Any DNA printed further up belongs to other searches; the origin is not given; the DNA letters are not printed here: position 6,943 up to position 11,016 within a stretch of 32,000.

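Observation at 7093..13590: Four-gene SMC-like ATPase / Toprim operon: Wadjet-like parts list, non-canonical order and sizes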

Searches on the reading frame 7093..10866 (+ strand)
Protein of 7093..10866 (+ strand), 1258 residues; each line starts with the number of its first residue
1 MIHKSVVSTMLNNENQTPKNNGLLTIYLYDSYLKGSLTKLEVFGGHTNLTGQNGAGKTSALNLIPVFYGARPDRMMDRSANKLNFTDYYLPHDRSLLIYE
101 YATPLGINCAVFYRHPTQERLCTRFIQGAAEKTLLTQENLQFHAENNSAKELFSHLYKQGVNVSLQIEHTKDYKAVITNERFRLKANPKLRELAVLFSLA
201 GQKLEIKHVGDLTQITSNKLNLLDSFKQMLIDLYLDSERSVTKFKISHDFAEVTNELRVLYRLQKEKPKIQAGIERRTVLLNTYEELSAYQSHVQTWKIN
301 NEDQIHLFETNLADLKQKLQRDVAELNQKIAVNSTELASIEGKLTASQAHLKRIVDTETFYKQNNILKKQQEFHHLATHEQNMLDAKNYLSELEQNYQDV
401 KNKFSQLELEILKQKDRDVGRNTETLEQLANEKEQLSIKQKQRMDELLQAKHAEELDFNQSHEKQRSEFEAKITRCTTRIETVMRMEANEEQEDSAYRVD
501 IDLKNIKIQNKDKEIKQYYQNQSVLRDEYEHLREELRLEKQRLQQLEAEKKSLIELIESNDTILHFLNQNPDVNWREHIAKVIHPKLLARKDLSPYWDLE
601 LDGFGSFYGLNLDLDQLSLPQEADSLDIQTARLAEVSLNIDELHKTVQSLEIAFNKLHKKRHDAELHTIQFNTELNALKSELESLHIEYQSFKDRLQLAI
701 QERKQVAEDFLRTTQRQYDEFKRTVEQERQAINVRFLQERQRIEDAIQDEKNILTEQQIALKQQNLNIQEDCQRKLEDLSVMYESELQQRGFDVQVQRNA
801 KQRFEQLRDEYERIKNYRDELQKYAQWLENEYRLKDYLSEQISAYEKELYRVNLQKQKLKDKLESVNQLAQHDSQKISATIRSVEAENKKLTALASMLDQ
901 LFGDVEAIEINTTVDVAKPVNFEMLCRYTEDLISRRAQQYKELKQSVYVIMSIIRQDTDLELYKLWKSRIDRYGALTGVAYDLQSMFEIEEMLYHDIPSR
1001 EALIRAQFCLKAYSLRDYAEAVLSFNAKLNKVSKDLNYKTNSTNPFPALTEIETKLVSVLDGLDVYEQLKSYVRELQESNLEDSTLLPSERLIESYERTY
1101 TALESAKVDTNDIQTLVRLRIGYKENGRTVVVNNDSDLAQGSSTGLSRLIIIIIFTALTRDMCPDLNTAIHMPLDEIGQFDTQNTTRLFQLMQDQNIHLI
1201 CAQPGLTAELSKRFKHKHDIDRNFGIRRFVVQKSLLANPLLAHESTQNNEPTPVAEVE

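Call 3: search_protein_families(library=pfam, proteins=[window:7093-10866:+], max_evalue=1)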
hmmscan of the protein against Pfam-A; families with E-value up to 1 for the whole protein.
window:7093-10866:+ (1258 aa): 2 families
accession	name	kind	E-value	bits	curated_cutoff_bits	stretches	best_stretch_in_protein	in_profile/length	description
PF12128.14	DUF3584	-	1.6e-129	433.8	31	1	28-1220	2-1189/1191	Protein of unknown function (DUF3584)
PF00005.33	ABC_tran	-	0.52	11.4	25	1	45-66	12-33/137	ABC transporter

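Call 4: search_protein_families(library=padloc, proteins=[window:7093-10866:+], max_evalue=1)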
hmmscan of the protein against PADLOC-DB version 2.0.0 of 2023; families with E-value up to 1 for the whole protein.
window:7093-10866:+ (1258 aa): 2 families
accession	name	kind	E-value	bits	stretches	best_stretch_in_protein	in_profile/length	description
PDLC00551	JetC2|JetC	-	0.0025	13.7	2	654-945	277-560/1365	DUF3584 domain; MukB-like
PDLC03865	LmuB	-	0.068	9.3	2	369-730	157-484/1007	-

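Call 5: search_protein_families(library=ncbifam, proteins=[window:7093-10866:+], max_evalue=1)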
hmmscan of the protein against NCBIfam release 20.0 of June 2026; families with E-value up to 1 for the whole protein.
window:7093-10866:+ (1258 aa): 2 families
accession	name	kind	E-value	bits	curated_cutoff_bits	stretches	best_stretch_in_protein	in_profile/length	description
TIGR02168.1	SMC_prok_B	equivalog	5e-08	31.2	567.35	2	630-904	238-939/1181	chromosome segregation protein SMC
TIGR02169.1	SMC_prok_A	equivalog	0.85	7.2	729.4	2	626-889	247-508/1165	chromosome segregation protein SMC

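Call 20: search_solved_structures(query=window:7093-10866:+, max_evalue=1)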
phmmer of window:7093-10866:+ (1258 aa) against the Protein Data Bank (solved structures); distinct sequences matched with E-value up to 1: 0.

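Call 32: find_related_loci(query=A4, collection=genome_contigs, flank=8000)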
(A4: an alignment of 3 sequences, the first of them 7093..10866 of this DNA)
Query A4 (1258 aa) in genome_contigs; peptide patterns used: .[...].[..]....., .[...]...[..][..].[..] (x = any residue, [..] = any of these).
600 stretches matched a pattern (row limit reached: there are more); 1 encode a relative of the query (tblastn E <= 1e-3); 1 distinct loci.
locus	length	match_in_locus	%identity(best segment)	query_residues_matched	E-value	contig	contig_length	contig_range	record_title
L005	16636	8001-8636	35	22-230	3e-37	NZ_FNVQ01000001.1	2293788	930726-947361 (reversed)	Marinobacterium lutimaris strain DSM 22012, whole genome shotgun sequence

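Call 35: search_dna_similar(query=window:7093-10866:+, collection=plasmids, mode=protein, max_rows=25)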
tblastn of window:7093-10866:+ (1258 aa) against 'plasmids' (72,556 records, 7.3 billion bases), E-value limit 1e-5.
Records with a match: 40; places in all: 41; records where one place covers at least 80% of the query: 8.
Best place of each record, by identity: <60% 40.
By first word of the organism name: Acinetobacter 7; Vibrio 6; Enterobacter 4; Citrobacter 4; Pseudomonas 3; Raoultella 3; Rhodoferax 2; Persicobacter 2; Leclercia 2; Marinobacter 1; and 6 more.
By predicted mobility (MOB-suite, as given by PLSDB): conjugative 17; non-mobilizable 15; mobilizable 8.
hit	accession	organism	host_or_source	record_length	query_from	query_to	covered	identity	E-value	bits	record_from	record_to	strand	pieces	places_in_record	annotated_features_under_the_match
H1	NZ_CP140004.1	Acinetobacter johnsonii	-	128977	21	1242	97%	41.0%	0e+0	886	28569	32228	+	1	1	ATP-binding protein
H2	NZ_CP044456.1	Acinetobacter indicus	pigeon,stool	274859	19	1241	97%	38.8%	0e+0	789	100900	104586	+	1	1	ATP-binding protein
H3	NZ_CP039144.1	Acinetobacter sp. 10FS3-1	pig,feces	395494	19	1241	97%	38.8%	0e+0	789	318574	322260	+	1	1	ATP-binding protein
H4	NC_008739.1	Marinobacter nauticus VT8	-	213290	22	1220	95%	26.5%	2e-90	330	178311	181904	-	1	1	ATP-binding protein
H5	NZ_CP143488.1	Pseudomonas silesiensis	single cell,landfill for plastics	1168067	26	1230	96%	25.4%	2e-44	185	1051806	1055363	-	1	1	record has no annotation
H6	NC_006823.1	Aromatoleum aromaticum EbN1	-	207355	26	1258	91%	23.9%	9e-30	224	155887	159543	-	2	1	ATP-binding protein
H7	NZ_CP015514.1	Vibrio vulnificus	Mactra veneriformis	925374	22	1237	84%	23.0%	4e-27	226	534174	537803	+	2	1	ATP-binding protein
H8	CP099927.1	Vibrio parahaemolyticus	Anadara tuberculosa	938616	22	1237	84%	22.6%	7e-25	218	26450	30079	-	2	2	ATP-binding protein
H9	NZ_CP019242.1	Rhodoferax antarcticus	Whole organism,environment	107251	23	1221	70%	24.7%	3e-16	185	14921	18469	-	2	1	ATP-binding protein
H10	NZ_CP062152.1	Vibrio parahaemolyticus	oyster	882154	22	1237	67%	24.2%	5e-25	214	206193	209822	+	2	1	ATP-binding protein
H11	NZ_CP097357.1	Vibrio parahaemolyticus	oyster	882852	22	1237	67%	24.2%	5e-25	214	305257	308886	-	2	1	ATP-binding protein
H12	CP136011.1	Pseudomonas sp. FeN3W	cell culture,marine sediment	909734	23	1230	66%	24.8%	5e-18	176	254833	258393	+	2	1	ATP-binding protein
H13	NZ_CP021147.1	Vibrio campbellii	Penaeus vannamei,Single cell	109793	22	1216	59%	23.5%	2e-14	155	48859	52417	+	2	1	ATP-binding protein (x2)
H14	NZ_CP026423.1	Acinetobacter sp. ACNIH1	-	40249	2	466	37%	34.7%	5e-70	267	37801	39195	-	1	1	ATP-binding protein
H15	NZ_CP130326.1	Acinetobacter variabilis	soil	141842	2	466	37%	34.7%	6e-70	266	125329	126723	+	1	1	ATP-binding protein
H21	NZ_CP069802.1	Citrobacter sp. B72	cell culture,water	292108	36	238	16%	37.8%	1e-23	117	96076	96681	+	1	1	ATP-binding protein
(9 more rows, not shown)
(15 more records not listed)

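Call 36: get_annotated_region(hit=H4, flank=6000)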
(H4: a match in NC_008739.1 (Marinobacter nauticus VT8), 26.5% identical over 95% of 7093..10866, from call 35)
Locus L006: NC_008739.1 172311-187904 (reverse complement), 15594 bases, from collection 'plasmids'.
description: Marinobacter nauticus VT8 plasmid pMAQU02, complete sequence
organism: Marinobacter nauticus VT8 (NCBI taxid 351348)
taxonomy: Bacteria; Pseudomonadota; Gammaproteobacteria; Pseudomonadales; Marinobacteraceae; Marinobacter; Marinobacter nauticus; Marinobacter nauticus VT8
host: -; source: -; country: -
typing (MOB-suite, as given by PLSDB): conjugative; replicon rep_cluster_255; relaxase MOBH; mating-pair formation MPF_G
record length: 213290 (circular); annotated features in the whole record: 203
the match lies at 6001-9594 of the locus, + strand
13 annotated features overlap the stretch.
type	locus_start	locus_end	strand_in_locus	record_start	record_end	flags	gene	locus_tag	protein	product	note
CDS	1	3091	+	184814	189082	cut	-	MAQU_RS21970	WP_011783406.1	helicase-related protein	-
CDS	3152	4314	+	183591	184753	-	-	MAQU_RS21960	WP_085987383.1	IS3 family transposase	-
CDS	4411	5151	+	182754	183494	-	-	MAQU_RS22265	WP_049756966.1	ASCH domain-containing protein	-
CDS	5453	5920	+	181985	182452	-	-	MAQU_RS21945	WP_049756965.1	RES family NAD+ phosphorylase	-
CDS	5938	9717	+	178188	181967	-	-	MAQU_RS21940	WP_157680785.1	ATP-binding protein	-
CDS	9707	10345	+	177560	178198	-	-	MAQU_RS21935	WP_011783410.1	hypothetical protein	-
CDS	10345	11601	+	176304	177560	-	-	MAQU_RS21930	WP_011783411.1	hypothetical protein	-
CDS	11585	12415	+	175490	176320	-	-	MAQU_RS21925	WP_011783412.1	hypothetical protein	-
CDS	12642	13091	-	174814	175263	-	-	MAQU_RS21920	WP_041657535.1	hypothetical protein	-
CDS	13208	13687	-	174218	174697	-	-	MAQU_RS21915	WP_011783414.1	hypothetical protein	-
CDS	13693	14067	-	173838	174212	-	-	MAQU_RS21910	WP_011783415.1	hypothetical protein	-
CDS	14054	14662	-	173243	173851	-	-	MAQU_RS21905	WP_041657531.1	hypothetical protein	-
CDS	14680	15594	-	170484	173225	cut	-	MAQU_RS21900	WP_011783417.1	DEAD/DEAH box helicase family protein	-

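Call 37: get_annotated_region(hit=H7, flank=6000)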
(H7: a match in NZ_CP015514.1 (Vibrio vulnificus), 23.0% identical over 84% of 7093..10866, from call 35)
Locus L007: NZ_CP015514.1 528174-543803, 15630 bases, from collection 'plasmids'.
description: Vibrio vulnificus strain FORC_036 plasmid unnamed, complete sequence
organism: Vibrio vulnificus (NCBI taxid 672)
taxonomy: Bacteria; Pseudomonadota; Gammaproteobacteria; Vibrionales; Vibrionaceae; Vibrio; Vibrio vulnificus
host: -; source: Mactra veneriformis; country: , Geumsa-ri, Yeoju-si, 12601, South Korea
typing (MOB-suite, as given by PLSDB): non-mobilizable
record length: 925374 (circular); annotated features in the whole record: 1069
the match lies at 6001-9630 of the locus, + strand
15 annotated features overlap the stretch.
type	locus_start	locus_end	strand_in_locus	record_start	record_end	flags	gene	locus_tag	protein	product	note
CDS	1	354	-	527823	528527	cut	-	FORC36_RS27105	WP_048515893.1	hypothetical protein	-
CDS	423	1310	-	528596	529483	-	-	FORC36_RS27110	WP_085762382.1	hypothetical protein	-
CDS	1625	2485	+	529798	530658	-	-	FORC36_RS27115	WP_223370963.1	hypothetical protein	-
CDS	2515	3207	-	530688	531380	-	-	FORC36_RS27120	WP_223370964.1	hypothetical protein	-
CDS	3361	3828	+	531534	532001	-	-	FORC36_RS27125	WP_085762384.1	PH domain-containing protein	-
CDS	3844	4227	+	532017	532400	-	-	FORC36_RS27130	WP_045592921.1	hypothetical protein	-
CDS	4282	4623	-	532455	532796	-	-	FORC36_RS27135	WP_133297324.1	hypothetical protein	-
CDS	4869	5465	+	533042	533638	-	-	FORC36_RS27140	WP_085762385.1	hypothetical protein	-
CDS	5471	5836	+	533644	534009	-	-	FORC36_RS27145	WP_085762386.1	hypothetical protein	-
CDS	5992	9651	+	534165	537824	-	-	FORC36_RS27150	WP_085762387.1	ATP-binding protein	-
CDS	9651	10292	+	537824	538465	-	-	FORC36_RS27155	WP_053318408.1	hypothetical protein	-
CDS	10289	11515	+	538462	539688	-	-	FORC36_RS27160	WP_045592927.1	hypothetical protein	-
CDS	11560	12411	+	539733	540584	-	-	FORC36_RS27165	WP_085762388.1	hypothetical protein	-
CDS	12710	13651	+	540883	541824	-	-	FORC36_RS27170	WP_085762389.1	hypothetical protein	-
CDS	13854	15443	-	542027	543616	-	-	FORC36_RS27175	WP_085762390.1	hypothetical protein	-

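Call 38: get_annotated_region(hit=H6, flank=6000)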
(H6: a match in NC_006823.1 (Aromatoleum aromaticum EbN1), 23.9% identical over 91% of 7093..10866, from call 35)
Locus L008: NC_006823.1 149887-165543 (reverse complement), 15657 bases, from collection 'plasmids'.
description: Aromatoleum aromaticum EbN1 plasmid 1, complete sequence
organism: Aromatoleum aromaticum EbN1 (NCBI taxid 76114)
taxonomy: Bacteria; Pseudomonadota; Betaproteobacteria; Rhodocyclales; Rhodocyclaceae; Aromatoleum; Aromatoleum aromaticum; Aromatoleum aromaticum EbN1
host: -; source: -; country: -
typing (MOB-suite, as given by PLSDB): non-mobilizable; mating-pair formation MPF_F
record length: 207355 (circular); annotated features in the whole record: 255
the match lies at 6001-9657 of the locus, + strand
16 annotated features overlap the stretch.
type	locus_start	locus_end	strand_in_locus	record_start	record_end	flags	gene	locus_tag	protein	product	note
CDS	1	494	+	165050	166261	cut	-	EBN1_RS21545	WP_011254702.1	TerD family protein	-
CDS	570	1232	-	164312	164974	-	-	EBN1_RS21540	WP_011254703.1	Bax inhibitor-1/YccA family protein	-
CDS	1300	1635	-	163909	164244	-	-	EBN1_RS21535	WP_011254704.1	HPF/RaiA family ribosome-associated protein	-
CDS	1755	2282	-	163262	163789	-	-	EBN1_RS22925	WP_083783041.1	thermonuclease family protein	-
CDS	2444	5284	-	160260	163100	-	-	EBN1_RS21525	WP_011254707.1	DNA methyltransferase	-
CDS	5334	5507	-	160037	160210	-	-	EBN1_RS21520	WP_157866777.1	hypothetical protein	-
CDS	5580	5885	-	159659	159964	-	-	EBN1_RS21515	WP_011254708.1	hypothetical protein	-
CDS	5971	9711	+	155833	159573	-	-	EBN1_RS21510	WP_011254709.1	ATP-binding protein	-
CDS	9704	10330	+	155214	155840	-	-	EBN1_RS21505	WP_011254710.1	hypothetical protein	-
CDS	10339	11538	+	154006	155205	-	-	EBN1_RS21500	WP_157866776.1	hypothetical protein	-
CDS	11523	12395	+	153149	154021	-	-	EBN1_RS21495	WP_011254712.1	hypothetical protein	-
CDS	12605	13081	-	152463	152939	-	-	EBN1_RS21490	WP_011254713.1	hypothetical protein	-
CDS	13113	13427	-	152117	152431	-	-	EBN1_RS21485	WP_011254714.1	hypothetical protein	-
CDS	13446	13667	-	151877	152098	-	-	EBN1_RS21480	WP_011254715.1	hypothetical protein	-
CDS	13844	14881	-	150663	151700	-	-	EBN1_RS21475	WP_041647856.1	IS5-like element ISAzo41 family transposase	GO:0006313 - DNA transposition [Evidence IEA]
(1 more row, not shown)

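Call 45: get_annotated_region(hit=H2, flank=6000)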
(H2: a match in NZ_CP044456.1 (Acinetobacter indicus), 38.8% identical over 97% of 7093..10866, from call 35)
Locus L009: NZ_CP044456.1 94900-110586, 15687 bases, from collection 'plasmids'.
description: Acinetobacter indicus strain B18 plasmid pB18-1, complete sequence
organism: Acinetobacter indicus (NCBI taxid 756892)
taxonomy: Bacteria; Pseudomonadota; Gammaproteobacteria; Moraxellales; Moraxellaceae; Acinetobacter; Acinetobacter indicus
host: -; source: pigeon,stool; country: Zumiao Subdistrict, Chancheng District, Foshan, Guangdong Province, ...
typing (MOB-suite, as given by PLSDB): non-mobilizable
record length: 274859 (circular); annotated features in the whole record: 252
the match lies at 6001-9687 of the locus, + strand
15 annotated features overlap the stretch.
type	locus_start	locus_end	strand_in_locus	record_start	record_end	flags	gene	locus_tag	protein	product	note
CDS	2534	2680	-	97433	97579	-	-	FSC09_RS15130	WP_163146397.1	hypothetical protein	-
CDS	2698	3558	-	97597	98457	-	-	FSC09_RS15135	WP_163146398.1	hypothetical protein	-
CDS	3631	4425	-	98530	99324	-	-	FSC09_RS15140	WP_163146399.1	hypothetical protein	-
CDS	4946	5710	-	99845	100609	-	-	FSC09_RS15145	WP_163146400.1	TraX family protein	-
CDS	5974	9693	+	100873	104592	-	-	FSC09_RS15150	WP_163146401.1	ATP-binding protein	-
CDS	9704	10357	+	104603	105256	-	-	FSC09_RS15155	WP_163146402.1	hypothetical protein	-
CDS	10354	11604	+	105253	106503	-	-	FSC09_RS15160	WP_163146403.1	hypothetical protein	-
CDS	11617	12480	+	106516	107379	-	-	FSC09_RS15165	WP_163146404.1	DUF2399 domain-containing protein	-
CDS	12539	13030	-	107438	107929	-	-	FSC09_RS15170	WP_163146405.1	hypothetical protein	-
CDS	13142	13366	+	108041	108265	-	-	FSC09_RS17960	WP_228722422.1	antitoxin HicB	-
CDS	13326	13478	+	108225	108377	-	-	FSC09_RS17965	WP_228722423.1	toxin-antitoxin system HicB family antitoxin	-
CDS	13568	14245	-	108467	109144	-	-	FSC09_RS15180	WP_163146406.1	glutathione binding-like protein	-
CDS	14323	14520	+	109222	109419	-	-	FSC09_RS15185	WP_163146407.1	hypothetical protein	-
CDS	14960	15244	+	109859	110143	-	-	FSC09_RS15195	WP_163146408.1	hypothetical protein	-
CDS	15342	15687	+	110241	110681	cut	-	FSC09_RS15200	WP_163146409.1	hypothetical protein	-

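Call 46: get_annotated_region(hit=H9, flank=6000)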
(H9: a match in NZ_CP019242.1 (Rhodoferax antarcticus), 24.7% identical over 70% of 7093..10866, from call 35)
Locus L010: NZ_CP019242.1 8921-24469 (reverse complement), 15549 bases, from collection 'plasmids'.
description: Rhodoferax antarcticus strain DSMZ24876 plasmid unnamed2
organism: Rhodoferax antarcticus (NCBI taxid 81479)
taxonomy: Bacteria; Pseudomonadota; Betaproteobacteria; Burkholderiales; Comamonadaceae; Rhodoferax; Rhodoferax antarcticus
host: -; source: Whole organism,environment; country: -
typing (MOB-suite, as given by PLSDB): mobilizable; relaxase MOBP
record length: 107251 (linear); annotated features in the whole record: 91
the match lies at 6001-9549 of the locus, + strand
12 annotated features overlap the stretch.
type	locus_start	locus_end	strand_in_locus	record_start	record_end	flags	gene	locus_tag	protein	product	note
CDS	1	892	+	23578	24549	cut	-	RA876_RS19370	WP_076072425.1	ParB/RepB/Spo0J family partition protein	GO:0007059 - chromosome segregation [Evidence IEA]; GO:0000910 - cytokinesis [Evidence IEA]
CDS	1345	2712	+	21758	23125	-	ltrA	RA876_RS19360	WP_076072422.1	group II intron reverse transcriptase/maturase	GO:0000373 - Group II intron splicing [Evidence IEA]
CDS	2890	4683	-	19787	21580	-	-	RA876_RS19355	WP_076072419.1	tyrosine-type recombinase/integrase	GO:0015074 - DNA integration [Evidence IEA]; GO:0006310 - DNA recombination [Evidence IEA]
CDS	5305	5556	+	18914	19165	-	-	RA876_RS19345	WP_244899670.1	hypothetical protein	-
CDS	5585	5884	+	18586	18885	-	-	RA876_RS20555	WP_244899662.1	hypothetical protein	-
CDS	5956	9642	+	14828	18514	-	-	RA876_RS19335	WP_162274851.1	ATP-binding protein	-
CDS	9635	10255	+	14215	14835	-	-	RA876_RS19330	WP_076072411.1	hypothetical protein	-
CDS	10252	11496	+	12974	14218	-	-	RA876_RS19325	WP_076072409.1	hypothetical protein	-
CDS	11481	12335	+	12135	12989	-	-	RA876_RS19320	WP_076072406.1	hypothetical protein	-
CDS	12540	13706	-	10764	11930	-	-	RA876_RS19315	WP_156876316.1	hypothetical protein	-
CDS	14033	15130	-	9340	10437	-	-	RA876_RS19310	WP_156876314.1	hypothetical protein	-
CDS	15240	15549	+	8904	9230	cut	-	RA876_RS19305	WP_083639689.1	hypothetical protein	-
